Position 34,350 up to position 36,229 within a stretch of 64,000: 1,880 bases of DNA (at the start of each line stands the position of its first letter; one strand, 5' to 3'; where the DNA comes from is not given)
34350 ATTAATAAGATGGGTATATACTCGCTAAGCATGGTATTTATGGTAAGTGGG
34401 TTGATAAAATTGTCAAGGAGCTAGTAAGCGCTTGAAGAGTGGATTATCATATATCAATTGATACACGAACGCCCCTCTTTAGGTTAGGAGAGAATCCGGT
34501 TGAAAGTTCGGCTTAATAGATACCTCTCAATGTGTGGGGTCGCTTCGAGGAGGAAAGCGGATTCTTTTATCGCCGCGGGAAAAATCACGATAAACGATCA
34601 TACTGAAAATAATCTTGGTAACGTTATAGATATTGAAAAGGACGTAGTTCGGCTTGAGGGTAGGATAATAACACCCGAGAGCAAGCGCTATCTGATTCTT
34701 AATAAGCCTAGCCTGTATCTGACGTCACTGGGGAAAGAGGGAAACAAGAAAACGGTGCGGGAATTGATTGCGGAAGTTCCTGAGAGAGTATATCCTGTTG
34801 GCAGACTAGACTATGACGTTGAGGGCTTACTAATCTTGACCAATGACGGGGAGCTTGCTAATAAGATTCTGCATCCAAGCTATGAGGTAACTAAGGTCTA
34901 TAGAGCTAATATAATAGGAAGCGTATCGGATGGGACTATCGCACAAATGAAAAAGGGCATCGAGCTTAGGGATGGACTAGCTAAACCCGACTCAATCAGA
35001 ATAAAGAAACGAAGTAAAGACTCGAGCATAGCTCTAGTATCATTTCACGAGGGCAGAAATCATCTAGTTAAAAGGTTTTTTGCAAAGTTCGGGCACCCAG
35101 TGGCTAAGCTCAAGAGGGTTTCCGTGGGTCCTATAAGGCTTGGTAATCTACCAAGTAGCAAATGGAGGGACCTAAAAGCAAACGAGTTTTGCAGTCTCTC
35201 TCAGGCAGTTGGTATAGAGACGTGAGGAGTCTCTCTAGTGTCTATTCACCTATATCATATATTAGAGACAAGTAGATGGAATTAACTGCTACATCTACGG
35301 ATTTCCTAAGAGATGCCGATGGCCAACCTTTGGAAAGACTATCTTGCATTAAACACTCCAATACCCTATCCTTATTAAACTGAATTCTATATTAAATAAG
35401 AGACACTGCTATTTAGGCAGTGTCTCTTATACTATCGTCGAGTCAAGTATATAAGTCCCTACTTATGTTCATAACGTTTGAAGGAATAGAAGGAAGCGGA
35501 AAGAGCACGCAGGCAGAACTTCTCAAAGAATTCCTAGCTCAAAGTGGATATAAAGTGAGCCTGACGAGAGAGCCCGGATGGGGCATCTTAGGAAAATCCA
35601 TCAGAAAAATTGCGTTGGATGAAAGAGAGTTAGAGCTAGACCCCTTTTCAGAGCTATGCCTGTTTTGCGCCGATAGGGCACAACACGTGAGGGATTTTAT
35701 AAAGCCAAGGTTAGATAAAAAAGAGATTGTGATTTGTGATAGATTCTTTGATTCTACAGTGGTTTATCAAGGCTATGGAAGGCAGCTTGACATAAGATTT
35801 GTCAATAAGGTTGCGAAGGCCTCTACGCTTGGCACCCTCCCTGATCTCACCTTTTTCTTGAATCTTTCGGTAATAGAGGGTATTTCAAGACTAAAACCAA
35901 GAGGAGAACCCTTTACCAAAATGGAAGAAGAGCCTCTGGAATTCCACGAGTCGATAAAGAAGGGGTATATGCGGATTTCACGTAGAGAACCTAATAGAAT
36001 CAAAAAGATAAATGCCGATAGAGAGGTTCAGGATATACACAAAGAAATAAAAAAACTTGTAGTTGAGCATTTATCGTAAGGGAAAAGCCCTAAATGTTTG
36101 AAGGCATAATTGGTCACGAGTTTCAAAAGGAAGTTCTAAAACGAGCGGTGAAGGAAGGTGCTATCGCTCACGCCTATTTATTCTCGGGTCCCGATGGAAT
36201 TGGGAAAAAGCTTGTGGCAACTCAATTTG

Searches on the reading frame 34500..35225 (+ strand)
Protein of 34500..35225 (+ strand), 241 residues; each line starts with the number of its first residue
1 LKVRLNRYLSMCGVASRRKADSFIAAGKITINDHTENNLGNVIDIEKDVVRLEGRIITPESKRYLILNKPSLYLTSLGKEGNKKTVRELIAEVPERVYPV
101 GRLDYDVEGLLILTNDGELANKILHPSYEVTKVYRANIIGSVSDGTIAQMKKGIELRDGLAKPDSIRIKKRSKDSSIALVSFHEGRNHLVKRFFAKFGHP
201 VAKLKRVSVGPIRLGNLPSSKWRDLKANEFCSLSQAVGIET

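Call 34: search_protein_families(library=pfam, proteins=[window:34500-35225:+], max_evalue=0.001)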
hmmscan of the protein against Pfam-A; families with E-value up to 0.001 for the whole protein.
window:34500-35225:+ (241 aa): 2 families
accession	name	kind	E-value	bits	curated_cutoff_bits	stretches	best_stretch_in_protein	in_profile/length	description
PF00849.27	PseudoU_synth_2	-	9.6e-19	68.5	26.8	1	64-195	2-151/152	RNA pseudouridylate synthase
PF01479.30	S4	-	0.00053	20.1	22.8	0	3-36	1-35/48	S4 domain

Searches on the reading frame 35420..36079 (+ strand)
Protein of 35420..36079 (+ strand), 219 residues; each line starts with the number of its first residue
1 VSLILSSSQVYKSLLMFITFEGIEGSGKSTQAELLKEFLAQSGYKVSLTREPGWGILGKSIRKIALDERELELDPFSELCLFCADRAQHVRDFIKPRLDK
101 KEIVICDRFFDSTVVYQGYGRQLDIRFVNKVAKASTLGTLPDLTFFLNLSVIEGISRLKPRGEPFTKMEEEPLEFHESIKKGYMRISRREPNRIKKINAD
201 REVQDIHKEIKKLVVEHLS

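Call 34: search_protein_families(library=pfam, proteins=[window:35420-36079:+], max_evalue=0.001)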
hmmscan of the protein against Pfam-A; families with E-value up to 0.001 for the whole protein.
window:35420-36079:+ (219 aa): 1 family
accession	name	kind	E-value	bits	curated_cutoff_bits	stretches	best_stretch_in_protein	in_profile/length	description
PF02223.23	Thymidylate_kin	-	6.3e-53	179.7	27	1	20-210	1-185/185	Thymidylate kinase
